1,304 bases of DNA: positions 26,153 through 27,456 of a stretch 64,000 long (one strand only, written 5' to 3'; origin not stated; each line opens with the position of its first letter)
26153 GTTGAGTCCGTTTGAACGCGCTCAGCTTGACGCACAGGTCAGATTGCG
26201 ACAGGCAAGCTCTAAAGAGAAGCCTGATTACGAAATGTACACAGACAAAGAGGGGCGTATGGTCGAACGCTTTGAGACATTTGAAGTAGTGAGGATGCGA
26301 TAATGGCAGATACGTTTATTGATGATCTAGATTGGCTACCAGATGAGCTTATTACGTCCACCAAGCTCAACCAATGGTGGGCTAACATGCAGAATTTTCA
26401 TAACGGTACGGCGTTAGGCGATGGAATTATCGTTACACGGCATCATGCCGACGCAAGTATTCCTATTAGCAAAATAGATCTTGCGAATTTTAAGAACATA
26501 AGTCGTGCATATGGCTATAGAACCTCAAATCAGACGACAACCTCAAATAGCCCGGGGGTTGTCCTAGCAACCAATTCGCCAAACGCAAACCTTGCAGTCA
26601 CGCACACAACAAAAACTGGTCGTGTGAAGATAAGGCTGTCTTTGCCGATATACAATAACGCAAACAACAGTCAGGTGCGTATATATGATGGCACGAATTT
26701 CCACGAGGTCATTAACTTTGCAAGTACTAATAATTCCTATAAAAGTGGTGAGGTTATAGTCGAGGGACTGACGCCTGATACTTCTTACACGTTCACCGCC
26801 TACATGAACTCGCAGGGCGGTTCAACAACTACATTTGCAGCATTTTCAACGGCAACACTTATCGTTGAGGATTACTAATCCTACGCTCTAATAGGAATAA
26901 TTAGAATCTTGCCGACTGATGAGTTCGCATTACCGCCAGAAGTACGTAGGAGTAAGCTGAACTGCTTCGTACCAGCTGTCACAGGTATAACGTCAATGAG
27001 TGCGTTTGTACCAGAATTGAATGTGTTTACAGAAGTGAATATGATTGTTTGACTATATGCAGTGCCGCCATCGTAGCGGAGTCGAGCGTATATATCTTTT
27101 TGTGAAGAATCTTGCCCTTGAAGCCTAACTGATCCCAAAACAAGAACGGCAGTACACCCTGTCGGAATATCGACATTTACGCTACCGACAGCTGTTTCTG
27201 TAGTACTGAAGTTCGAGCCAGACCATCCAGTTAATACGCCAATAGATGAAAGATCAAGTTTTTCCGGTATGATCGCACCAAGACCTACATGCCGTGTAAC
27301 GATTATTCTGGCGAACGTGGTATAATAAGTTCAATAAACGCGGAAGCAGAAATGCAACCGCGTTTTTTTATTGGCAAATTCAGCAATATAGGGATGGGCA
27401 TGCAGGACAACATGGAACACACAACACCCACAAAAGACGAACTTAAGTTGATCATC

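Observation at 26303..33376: Shufflon-like multiple-inversion system for phage tail-fibre C-termini: six 21-bp crossover repeats, each in frame as 'IIVTRH'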

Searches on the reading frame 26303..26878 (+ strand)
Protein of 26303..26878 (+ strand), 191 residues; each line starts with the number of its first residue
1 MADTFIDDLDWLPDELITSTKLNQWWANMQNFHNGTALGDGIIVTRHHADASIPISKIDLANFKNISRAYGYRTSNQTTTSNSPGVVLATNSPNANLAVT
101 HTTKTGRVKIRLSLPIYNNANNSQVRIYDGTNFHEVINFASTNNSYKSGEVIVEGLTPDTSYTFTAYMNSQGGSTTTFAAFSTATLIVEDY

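Call 9: search_protein_families(library=pfam, proteins=[window:26303-26878:+], max_evalue=0.01)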
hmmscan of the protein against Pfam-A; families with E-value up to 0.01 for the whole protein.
window:26303-26878:+ (191 aa): 3 families
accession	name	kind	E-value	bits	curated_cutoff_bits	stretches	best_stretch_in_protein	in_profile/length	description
PF17428.7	DUF5412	-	0.0012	19.1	25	1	143-180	29-65/118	Family of unknown function (DUF5412)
PF00041.27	fn3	-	0.002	18.7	25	1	96-175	5-75/84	Fibronectin type III domain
PF25059.1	FN3_DSCAM-DSCAML_C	-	0.0068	17.2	39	0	141-185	37-81/89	DSCAM/DSCAML C-terminal Fn3-like domain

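Call 10: search_protein_families(library=phrogs, proteins=[window:26303-26878:+], max_evalue=0.01)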
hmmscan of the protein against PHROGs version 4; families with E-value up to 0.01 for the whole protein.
window:26303-26878:+ (191 aa): 0 families

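Call 23: find_homologous_proteins(query=window:26303-26878:+, max_evalue=0.001)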
Query window:26303-26878:+ (191 aa): 16 proteins with E <= 0.001 among 128 candidates.
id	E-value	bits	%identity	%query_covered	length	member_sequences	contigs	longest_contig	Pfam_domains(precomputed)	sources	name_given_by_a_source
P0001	1.0e-120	418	100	100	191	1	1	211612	-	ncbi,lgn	-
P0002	1.8e-43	167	51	96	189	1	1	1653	-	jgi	jgi:hypothetical protein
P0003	2.1e-40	157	50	93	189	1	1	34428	-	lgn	-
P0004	8.5e-39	151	47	95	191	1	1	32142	-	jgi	jgi:hypothetical protein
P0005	7.2e-37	145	59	71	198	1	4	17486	-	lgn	-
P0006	7.5e-25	106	46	67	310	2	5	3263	-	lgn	-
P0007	4.2e-24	103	81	30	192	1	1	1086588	-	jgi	jgi:hypothetical protein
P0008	3.2e-23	101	82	32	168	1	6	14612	-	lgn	-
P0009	2.3e-21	95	63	43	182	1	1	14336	-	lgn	-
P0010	5.2e-21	93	85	27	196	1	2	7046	-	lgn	-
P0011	1.1e-19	89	91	25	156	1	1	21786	PF21882.3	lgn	-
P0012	1.9e-13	69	54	43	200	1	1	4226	PF00386.28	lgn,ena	-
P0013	6.6e-13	67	62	33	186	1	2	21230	-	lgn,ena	-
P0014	4.1e-12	64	61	31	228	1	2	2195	-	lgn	-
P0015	6.6e-11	60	58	32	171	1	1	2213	-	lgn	-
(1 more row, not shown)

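Call 25: find_encoding_contigs(protein=P0001, flank=10000, max_places=4)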
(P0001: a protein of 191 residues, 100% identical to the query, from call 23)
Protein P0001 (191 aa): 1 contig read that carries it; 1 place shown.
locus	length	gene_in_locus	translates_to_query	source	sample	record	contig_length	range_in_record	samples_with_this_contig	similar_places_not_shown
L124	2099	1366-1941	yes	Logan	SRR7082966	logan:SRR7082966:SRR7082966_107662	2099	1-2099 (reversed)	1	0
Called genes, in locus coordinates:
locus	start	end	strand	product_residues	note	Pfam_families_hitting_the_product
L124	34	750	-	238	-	PF05257:CHAP (weak)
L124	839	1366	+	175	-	-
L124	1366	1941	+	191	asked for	-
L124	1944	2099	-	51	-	?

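Call 26: find_encoding_contigs(protein=P0007, flank=10000, max_places=3)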
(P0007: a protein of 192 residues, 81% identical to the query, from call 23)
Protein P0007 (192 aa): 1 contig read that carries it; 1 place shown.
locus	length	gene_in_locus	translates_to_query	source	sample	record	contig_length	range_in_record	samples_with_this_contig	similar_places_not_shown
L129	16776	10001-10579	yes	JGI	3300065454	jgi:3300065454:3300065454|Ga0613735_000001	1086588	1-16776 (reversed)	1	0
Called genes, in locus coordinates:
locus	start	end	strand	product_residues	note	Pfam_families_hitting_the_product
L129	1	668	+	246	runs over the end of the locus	-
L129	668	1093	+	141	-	PF05069:Phage_tail_S (weak)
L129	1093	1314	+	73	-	-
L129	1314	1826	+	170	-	-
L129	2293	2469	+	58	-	-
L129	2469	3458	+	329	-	PF18906:Phage_tube_2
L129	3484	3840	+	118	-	-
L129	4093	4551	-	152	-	-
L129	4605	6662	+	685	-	PF20155:TMP_3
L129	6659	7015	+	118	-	-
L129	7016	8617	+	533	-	-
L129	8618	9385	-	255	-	-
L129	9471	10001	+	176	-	-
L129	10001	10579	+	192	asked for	-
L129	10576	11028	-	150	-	PF00386:C1q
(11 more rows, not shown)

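Call 29: find_encoding_contigs(protein=P0011, flank=10000, max_places=3)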
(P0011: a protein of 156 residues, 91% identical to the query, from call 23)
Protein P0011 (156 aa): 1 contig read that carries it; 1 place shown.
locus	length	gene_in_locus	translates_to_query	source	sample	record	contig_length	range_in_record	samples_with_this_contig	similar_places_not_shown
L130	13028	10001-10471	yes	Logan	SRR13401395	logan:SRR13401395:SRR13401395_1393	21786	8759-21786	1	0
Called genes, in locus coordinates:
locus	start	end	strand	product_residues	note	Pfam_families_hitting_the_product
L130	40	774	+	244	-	-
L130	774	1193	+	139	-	-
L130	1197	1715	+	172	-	-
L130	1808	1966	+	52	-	-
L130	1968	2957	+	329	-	PF18906:Phage_tube_2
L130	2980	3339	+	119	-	-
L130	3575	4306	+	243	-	-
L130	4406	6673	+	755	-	PF20155:TMP_3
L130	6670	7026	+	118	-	-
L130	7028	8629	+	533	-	-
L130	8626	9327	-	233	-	PF05257:CHAP (weak)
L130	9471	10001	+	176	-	-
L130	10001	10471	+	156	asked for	PF21882:Gp53-like_C (weak)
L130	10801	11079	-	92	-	-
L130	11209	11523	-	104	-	-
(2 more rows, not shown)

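Call 30: find_encoding_contigs(protein=P0013, flank=10000, max_places=3)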
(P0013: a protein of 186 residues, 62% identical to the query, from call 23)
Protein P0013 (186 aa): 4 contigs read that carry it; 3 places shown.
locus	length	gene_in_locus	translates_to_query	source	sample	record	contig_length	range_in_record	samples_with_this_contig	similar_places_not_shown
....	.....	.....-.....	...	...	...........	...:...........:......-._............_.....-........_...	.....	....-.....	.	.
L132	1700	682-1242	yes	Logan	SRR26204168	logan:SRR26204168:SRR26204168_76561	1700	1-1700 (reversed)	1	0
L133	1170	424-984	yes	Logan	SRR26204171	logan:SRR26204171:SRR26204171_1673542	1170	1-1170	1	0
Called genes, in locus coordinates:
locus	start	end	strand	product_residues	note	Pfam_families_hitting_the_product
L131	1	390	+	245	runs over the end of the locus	-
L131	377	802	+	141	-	-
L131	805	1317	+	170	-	-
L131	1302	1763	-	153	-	-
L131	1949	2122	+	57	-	-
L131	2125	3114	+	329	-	PF18906:Phage_tube_2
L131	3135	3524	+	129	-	-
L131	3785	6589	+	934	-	PF20155:TMP_3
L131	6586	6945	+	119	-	-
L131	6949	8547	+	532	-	-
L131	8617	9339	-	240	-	-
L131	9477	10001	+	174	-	-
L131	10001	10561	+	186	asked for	-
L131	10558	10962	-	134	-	-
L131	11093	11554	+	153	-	PF21882:Gp53-like_C (weak)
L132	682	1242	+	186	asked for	-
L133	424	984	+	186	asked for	-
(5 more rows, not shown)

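Call 43: list_cluster_members(proteins=[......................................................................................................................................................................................, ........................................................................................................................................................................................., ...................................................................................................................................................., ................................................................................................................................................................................, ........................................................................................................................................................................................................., window:26303-26875:+])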
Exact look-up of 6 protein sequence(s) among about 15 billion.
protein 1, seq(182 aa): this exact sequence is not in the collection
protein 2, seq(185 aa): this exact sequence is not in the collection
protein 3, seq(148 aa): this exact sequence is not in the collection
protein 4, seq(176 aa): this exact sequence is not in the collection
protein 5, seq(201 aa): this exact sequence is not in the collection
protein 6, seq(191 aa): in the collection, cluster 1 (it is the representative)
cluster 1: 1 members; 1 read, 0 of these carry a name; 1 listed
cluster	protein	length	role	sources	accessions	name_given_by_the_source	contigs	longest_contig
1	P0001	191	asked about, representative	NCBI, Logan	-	-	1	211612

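Call 64: search_protein_families(library=ncbifam, proteins=[window:26303-26878:+], max_evalue=0.001)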
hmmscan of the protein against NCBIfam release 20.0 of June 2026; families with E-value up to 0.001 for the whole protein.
window:26303-26878:+ (191 aa): 0 families

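Call 69: find_encoding_contigs(protein=P0003, flank=10000, max_places=2)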
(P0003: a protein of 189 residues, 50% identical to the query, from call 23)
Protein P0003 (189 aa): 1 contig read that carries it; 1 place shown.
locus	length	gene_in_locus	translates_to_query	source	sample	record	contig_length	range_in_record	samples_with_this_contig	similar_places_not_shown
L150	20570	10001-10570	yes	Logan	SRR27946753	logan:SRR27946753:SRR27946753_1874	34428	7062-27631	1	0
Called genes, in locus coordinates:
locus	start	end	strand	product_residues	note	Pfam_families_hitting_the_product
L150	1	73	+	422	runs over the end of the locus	PF25209:Phage_capsid_4 (faint), PF05065:Phage_capsid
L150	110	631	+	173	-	-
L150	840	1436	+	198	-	-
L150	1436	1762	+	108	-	-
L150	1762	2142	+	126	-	-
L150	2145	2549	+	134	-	PF12691:Phage_tail_terminator_6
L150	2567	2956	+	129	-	-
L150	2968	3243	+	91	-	-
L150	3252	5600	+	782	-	-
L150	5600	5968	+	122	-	-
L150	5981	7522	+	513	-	-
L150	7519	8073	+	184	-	-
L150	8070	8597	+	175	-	-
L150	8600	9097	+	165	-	-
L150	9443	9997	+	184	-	-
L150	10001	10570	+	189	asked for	-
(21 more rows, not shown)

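Call 70: find_encoding_contigs(protein=P0004, flank=10000, max_places=2)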
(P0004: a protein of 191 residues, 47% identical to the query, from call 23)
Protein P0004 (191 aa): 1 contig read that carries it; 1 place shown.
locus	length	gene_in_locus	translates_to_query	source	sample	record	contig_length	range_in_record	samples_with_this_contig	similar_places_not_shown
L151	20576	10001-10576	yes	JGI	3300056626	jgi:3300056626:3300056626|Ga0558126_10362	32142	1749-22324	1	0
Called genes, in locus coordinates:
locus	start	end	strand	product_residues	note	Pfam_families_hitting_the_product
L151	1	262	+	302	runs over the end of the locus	-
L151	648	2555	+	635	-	PF00574:CLP_protease, PF01972:SDH_protease (weak), PF06673:L_lactis_ph-MCP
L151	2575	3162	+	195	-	-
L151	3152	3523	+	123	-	-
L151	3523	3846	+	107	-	-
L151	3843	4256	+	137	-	-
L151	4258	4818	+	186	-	-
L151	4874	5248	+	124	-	-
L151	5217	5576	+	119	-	-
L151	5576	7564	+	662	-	PF20155:TMP_3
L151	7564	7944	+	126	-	-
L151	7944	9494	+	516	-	-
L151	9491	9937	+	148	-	-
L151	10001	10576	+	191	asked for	-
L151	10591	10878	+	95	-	-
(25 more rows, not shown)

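Call 77: predict_structure(alignment_id=A2)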
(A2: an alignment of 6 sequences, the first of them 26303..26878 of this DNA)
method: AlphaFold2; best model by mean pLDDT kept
length: 191 residues; sequences in the alignment: 6
mean_pLDDT: 70.6   pTM: 0.58
mean pLDDT of the five models: 70.6, 68.3, 67.6, 66.1, 63.1
residues with pLDDT >= 90: 28; 70-90: 70; 50-70: 68; < 50: 25
segments of 3 or more residues with pLDDT < 50: 1-11, 40-48
pLDDT, mean of each block of 10 residues (from residue 1): 41 61 66 58 48 53 72 73 63 69 90 76 81 84 75 92 86 68 83 76
secondary structure, 60 per line:
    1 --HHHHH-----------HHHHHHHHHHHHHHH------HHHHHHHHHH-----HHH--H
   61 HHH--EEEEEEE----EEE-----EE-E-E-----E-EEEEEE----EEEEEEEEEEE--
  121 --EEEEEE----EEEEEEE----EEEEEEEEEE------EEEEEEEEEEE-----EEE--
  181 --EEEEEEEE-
elements in order: H3-7 H19-33 H40-49 H60-63 E66-72 E77-79 E98-103 E108-118 E123-128 E133-139 E144-153 E160-170 E176-178 E183-190

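Call 80: fold_search(model_id=the predicted structure, library=pdb)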
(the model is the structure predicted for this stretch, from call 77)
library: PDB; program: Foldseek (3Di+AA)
matches with E <= 10: 1893; with E <= 0.001: 93
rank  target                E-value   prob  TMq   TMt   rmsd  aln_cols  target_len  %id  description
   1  8okw_B                2.5e-06  1.00  0.51  0.62   3.7       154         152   10  Crystal structure of Bdellovibrio bacteriovorus Bd2734 C-terminal domain (released 2023-10-25)
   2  9eul                  2.8e-06  1.00  0.46  0.25   4.4       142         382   12  Cryo-EM structure of Staphylococcus aureus bacteriophage phi812 central spike protein - knob and petal domains (released 2025-04-09)
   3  8okw_A                7.2e-06  1.00  0.48  0.59   4.2       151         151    9  Crystal structure of Bdellovibrio bacteriovorus Bd2734 C-terminal domain (released 2023-10-25)
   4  9ib7_A                1.1e-05  1.00  0.45  0.60   4.1       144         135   11  Tumor necrosis factor-like lectin PLTL from Photorhabdus laumondii in complex with Blood group B trisaccharide (released 2025-10-29)
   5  9ib6                  2.1e-05  1.00  0.46  0.61   4.1       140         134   13  Apo form of Tumor necrosis factor-like lectin PLTL from Photorhabdus laumondii (released 2025-10-29)
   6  9ib9_B                2.6e-05  1.00  0.43  0.56   4.6       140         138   12  Tumor necrosis factor-like lectin PLTL from Photorhabdus laumondii in complex with B Lewis b pentasaccharide (released 2025-10-29)
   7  4oum                  4.1e-05  1.00  0.43  0.57   4.5       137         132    8  Crystal structure of human Caprin-2 C1q domain (released 2014-10-29)
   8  9ib7_B                4.8e-05  1.00  0.43  0.57   4.6       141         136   11  Tumor necrosis factor-like lectin PLTL from Photorhabdus laumondii in complex with Blood group B trisaccharide (released 2025-10-29)
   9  3tyj                  5.1e-05  1.00  0.43  0.57   4.7       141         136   11  Bacillus collagen-like protein of anthracis P159S mutant (released 2012-03-14)
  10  9h38_R                5.4e-05  1.00  0.43  0.54   4.3       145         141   12  C-terminal domain of the F-ENA tip fibrillum F-BclA from Bacillus thuringiensis (released 2025-03-12)
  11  4qqo                  6.8e-05  1.00  0.40  0.54   4.8       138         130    8  Crystal structure of C1QL3 mutant D205A (released 2015-04-22)
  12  8xmz_A                6.8e-05  1.00  0.30  0.38  12.1       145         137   13  Crystal structure of a novel porphyran-binding carbohydrate binding module (released 2024-01-17)
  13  4oul_A                8.0e-05  1.00  0.43  0.57   4.5       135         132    7  Crystal structure of human Caprin-2 C1q domain (released 2014-10-29)
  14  8a28_A                8.0e-05  1.00  0.25  0.15  13.0       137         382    9  Structure of the astacin zymogen of LAST-MAM from Limulus polyphemus (released 2022-10-19)
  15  8d02                  8.5e-05  1.00  0.37  0.45   7.5       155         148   11  Crystal Structure of Bacillus anthracis BxpB (released 2023-05-24)
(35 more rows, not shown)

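Call 81: fold_search(model_id=the predicted structure, library=viral)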
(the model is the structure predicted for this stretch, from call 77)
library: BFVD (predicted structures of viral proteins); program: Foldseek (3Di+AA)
matches with E <= 10: 1965; with E <= 0.001: 501
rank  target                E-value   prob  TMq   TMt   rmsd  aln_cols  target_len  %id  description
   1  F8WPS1                4.5e-08  1.00  0.47  0.36  11.3       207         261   15  (no name in the UniProt tables at hand)
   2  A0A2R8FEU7            1.6e-07  1.00  0.49  0.47  12.6       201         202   13  Transmembrane protein [Brazilian cedratvirus IHUMI]
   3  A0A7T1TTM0            1.7e-07  1.00  0.48  0.49   4.5       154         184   16  Uncharacterized protein [Vibrio phage vB_VpP_DE17]
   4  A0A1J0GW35            1.7e-07  1.00  0.48  0.39  15.8       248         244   16  Uncharacterized protein [Streptomyces phage BRock]
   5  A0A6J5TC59            2.1e-07  1.00  0.42  0.42   8.0       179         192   14  Uncharacterized protein [uncultured Caudovirales phage]
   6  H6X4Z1                2.6e-07  1.00  0.37  0.14   6.2       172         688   12  Putative structural protein [Klebsiella phage vB_KleM_RaK2]
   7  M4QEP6                3.1e-07  1.00  0.49  0.22   3.4       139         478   15  Uncharacterized protein [Synechococcus phage S-CAM1]
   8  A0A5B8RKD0            3.2e-07  1.00  0.48  0.32   5.5       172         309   13  Uncharacterized protein [Iridovirus Liz-CrIV]
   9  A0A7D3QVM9            3.6e-07  1.00  0.44  0.31   7.8       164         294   12  Collagen-like protein [Fadolivirus FV1/VV64]
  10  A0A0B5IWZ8            3.8e-07  1.00  0.50  0.57   4.2       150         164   10  C1q-like domain motif-containing protein [Pandoravirus inopinatum]
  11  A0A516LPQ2            3.8e-07  1.00  0.44  0.14   4.5       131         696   16  (no name in the UniProt tables at hand)
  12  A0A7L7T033            4.3e-07  1.00  0.49  0.42   8.0       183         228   18  (no name in the UniProt tables at hand)
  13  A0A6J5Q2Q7            4.3e-07  1.00  0.41  0.09   6.2       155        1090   14  Collagen triple helix repeat [uncultured Caudovirales phage]
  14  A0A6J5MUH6            4.8e-07  1.00  0.46  0.19   4.5       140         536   19  Uncharacterized protein [uncultured Caudovirales phage]
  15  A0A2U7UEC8            4.8e-07  1.00  0.43  0.36   5.5       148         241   14  Complement C1q subcomponent subunit B [Pandoravirus macleodensis]
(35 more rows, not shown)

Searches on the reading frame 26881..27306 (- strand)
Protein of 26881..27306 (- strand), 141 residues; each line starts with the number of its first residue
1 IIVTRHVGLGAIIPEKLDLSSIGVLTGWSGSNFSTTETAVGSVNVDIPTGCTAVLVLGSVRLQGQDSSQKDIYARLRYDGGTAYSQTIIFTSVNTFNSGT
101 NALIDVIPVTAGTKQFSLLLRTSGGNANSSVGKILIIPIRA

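Call 82: search_protein_families(library=phrogs, proteins=[window:26881-27306:-], max_evalue=0.01)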
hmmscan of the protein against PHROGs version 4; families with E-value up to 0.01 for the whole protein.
window:26881-27306:- (141 aa): 1 family
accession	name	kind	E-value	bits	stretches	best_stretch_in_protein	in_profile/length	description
phrog_35043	-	unknown function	0.0023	19.1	1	23-47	50-74/87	-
